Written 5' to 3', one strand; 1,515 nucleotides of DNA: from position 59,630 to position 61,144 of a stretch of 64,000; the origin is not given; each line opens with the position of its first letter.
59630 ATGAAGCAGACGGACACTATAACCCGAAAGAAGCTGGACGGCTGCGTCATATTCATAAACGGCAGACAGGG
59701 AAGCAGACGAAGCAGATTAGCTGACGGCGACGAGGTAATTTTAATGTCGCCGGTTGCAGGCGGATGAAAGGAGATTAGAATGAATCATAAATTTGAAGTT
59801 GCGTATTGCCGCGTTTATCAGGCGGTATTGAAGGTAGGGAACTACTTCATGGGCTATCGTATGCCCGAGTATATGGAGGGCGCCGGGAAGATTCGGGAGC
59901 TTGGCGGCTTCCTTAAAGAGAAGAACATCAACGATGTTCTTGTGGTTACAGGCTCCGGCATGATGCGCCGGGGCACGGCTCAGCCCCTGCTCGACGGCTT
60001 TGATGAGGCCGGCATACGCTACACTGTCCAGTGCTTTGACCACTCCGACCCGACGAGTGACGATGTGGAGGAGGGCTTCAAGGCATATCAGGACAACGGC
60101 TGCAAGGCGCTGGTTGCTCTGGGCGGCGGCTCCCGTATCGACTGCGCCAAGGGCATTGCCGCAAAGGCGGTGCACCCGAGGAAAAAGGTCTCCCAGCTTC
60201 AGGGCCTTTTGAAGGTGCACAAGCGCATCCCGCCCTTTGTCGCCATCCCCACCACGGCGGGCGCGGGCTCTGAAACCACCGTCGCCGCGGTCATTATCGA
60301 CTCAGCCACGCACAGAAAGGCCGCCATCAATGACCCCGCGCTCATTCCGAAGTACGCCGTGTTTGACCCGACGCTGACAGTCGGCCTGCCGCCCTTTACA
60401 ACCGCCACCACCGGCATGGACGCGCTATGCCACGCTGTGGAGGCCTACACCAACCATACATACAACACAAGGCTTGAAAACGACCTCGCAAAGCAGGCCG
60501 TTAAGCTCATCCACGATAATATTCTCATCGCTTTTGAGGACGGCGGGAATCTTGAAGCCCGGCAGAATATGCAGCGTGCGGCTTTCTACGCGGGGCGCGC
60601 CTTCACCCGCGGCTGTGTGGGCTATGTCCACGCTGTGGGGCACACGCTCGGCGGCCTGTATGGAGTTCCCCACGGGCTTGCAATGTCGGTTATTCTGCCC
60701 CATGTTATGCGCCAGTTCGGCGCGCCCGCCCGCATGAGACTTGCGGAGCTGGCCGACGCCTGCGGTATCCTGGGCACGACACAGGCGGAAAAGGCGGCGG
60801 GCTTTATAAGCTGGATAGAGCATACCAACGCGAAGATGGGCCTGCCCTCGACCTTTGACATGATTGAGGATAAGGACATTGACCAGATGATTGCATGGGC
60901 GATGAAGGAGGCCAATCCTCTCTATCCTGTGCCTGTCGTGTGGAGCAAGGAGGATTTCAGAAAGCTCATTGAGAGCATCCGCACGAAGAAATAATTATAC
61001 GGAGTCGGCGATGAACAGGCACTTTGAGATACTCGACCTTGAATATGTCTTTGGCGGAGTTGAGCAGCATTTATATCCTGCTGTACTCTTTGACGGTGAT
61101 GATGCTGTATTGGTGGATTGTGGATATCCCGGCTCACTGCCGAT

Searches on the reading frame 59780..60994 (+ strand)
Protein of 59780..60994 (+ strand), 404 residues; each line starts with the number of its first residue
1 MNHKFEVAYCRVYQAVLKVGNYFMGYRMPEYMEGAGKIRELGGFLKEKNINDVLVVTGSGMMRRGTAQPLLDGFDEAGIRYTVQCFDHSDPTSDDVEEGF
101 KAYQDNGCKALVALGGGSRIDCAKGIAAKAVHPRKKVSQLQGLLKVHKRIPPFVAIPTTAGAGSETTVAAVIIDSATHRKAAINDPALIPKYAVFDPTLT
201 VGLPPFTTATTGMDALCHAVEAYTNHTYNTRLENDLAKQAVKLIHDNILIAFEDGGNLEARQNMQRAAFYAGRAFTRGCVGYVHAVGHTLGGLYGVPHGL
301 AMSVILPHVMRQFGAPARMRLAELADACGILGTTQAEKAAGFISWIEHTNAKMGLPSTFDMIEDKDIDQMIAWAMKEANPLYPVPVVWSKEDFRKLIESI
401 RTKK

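Call 39: find_encoding_contigs(protein=window:59780-60994:+, flank=10000, max_places=5)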
Protein window:59780-60994:+ (404 aa): 23 contigs read that carry it; 5 places shown.
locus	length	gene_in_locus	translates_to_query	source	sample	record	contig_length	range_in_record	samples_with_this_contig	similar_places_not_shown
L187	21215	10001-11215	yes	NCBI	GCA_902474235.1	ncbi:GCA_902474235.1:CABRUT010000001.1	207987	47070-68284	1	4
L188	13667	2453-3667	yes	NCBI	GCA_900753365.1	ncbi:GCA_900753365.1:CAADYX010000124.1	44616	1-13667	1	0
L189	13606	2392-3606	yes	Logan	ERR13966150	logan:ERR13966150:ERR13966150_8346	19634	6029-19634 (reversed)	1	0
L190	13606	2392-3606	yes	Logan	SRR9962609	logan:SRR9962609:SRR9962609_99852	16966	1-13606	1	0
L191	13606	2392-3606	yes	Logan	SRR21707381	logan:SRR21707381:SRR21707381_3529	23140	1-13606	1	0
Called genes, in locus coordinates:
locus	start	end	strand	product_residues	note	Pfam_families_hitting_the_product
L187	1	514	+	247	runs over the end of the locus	PF00481:PP2C, PF13672:PP2C_2, PF07228:SpoIIE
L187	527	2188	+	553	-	PF00069:Pkinase, PF03109:ABC1 (faint), PF07714:PK_Tyr_Ser-Thr, PF03793:PASTA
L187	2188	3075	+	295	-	PF16745:RsgA_N, PF03193:RsgA_GTPase, PF01926:MMR_HSR1 (weak)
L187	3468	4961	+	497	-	PF12673:SipL (faint)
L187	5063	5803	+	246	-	PF20772:TACO1_YebC_N, PF01709:Transcrip_reg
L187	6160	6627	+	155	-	PF01668:SmpB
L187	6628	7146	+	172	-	PF00160:Pro_isomerase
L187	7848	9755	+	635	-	PF02730:AFOR_N, PF01314:AFOR_C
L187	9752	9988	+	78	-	PF02597:ThiS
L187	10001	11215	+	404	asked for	PF00465:Fe-ADH, PF13685:Fe-ADH_2, PF25137:ADH_Fe_C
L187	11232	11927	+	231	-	PF00753:Lactamase_B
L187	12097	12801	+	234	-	PF04973:NMN_transporter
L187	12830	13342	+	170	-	-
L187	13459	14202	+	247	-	PF02592:Vut_1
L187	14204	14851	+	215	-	PF00106:adh_short, PF01370:Epimerase (faint), PF13561:adh_short_C2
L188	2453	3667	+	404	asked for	PF00465:Fe-ADH, PF13685:Fe-ADH_2, PF25137:ADH_Fe_C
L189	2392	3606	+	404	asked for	PF00465:Fe-ADH, PF13685:Fe-ADH_2, PF25137:ADH_Fe_C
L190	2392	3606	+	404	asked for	PF00465:Fe-ADH, PF13685:Fe-ADH_2, PF25137:ADH_Fe_C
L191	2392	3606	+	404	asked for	PF00465:Fe-ADH, PF13685:Fe-ADH_2, PF25137:ADH_Fe_C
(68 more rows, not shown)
